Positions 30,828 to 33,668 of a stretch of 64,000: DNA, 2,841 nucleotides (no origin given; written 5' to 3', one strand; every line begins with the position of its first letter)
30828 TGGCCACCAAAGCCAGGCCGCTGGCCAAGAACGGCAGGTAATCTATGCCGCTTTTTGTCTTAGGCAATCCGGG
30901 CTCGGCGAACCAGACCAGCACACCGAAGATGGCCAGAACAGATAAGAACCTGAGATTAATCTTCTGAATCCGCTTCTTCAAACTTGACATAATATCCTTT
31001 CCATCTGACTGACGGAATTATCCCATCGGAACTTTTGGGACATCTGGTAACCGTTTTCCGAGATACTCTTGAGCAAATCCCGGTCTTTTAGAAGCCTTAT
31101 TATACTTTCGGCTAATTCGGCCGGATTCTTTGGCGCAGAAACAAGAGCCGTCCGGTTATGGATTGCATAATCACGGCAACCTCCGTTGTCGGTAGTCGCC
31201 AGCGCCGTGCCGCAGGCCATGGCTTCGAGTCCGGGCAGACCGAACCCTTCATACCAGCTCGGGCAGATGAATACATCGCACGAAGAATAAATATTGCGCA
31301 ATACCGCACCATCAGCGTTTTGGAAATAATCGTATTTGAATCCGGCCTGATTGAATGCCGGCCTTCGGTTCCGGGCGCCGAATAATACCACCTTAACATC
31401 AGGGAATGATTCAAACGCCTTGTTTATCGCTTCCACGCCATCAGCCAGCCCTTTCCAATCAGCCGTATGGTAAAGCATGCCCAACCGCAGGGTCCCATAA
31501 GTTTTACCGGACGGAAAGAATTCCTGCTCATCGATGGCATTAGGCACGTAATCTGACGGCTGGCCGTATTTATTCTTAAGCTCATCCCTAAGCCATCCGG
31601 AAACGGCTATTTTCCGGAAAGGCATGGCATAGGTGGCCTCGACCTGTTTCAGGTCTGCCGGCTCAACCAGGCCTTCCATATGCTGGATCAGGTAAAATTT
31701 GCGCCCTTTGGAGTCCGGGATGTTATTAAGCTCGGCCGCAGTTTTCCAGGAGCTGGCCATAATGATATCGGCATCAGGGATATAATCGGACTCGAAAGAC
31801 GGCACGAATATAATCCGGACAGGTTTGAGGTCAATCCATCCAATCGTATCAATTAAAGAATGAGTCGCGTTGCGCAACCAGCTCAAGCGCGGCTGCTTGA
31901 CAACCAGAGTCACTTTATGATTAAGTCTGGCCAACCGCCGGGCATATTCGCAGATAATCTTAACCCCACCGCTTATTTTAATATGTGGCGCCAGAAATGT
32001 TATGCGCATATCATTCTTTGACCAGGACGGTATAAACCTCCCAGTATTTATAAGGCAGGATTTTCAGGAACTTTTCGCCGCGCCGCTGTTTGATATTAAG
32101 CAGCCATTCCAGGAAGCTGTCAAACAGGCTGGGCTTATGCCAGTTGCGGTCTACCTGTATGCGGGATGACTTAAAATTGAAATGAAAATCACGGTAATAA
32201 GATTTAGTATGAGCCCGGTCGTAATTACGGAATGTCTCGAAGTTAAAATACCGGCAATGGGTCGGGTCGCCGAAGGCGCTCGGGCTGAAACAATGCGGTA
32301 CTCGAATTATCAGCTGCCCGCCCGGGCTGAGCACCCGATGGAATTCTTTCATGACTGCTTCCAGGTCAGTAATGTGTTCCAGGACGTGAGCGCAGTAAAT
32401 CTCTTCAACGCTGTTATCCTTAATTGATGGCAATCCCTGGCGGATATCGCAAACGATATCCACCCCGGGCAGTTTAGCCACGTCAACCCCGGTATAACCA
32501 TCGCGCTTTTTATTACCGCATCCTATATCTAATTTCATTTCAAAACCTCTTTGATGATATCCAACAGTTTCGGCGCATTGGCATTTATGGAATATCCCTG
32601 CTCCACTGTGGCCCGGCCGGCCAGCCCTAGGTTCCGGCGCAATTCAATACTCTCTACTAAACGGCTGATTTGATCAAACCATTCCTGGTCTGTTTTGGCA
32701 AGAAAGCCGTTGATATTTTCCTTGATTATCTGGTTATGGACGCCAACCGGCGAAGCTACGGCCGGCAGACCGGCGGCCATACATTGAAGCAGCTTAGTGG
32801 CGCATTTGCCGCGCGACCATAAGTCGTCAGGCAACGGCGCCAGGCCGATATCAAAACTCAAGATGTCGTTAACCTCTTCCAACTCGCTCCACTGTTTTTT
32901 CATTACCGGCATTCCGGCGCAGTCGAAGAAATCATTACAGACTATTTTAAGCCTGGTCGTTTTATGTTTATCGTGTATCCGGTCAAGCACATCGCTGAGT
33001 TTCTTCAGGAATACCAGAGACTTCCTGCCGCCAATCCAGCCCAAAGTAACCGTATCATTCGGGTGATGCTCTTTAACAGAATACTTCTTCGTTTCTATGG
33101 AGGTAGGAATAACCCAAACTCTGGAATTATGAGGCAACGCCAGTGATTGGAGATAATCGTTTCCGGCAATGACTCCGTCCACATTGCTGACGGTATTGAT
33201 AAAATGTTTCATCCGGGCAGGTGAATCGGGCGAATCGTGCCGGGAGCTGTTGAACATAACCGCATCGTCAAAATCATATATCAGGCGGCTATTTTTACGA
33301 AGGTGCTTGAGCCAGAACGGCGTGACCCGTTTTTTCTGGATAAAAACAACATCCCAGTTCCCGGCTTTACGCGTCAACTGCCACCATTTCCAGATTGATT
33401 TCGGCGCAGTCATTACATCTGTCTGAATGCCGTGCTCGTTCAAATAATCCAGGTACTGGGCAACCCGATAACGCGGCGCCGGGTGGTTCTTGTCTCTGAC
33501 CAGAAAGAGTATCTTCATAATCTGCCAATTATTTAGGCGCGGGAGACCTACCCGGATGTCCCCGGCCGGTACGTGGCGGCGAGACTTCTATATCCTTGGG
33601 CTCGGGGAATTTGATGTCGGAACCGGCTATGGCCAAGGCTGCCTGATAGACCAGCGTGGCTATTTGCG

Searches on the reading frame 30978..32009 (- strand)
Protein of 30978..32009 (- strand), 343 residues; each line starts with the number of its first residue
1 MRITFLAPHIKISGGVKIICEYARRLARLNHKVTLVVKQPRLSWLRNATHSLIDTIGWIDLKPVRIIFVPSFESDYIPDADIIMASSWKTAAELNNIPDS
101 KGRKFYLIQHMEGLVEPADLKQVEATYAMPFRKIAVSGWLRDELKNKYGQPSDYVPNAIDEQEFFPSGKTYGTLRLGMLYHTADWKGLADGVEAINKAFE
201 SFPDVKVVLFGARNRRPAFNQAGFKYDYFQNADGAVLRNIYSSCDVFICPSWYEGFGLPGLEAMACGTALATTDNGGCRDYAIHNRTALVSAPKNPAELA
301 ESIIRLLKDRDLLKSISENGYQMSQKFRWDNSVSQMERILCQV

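Call 78: search_protein_families(library=pfam, proteins=[window:30978-32009:-], max_evalue=0.00001)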
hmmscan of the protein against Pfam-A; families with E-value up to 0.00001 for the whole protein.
window:30978-32009:- (343 aa): 5 families
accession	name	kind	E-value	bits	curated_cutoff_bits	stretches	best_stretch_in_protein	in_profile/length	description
PF00534.26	Glycos_transf_1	-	8.9e-26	90.9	26.4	1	183-323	25-172/172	Glycosyl transferases group 1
PF13692.12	Glyco_trans_1_4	-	1.7e-22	80.7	27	1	176-309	7-142/142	Glycosyl transferases group 1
PF13524.12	Glyco_trans_1_2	-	3.9e-08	33.8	25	1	198-336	9-142/144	Glycosyl transferase-like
PF20706.3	GT4-conflict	-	6.1e-08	32.5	26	1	184-278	210-316/385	Family 4 Glycosyltransferase in conflict systems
PF13439.12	Glyco_transf_4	-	1.3e-07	32.2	28.5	1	13-162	2-169/170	Glycosyltransferase Family 4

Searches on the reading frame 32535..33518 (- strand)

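Call 78: search_protein_families(library=pfam, proteins=[window:32535-33518:-], max_evalue=0.00001)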
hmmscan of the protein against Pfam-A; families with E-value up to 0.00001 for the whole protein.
window:32535-33518:- (327 aa): 3 families
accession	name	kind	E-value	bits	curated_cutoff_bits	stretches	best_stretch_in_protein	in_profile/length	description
PF13692.12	Glyco_trans_1_4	-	8.5e-08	33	27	1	222-289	77-141/142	Glycosyl transferases group 1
PF00534.26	Glycos_transf_1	-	2.1e-07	31.1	26.4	1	241-302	107-170/172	Glycosyl transferases group 1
PF13524.12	Glyco_trans_1_2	-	2.2e-06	28.1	25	1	236-320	60-144/144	Glycosyl transferase-like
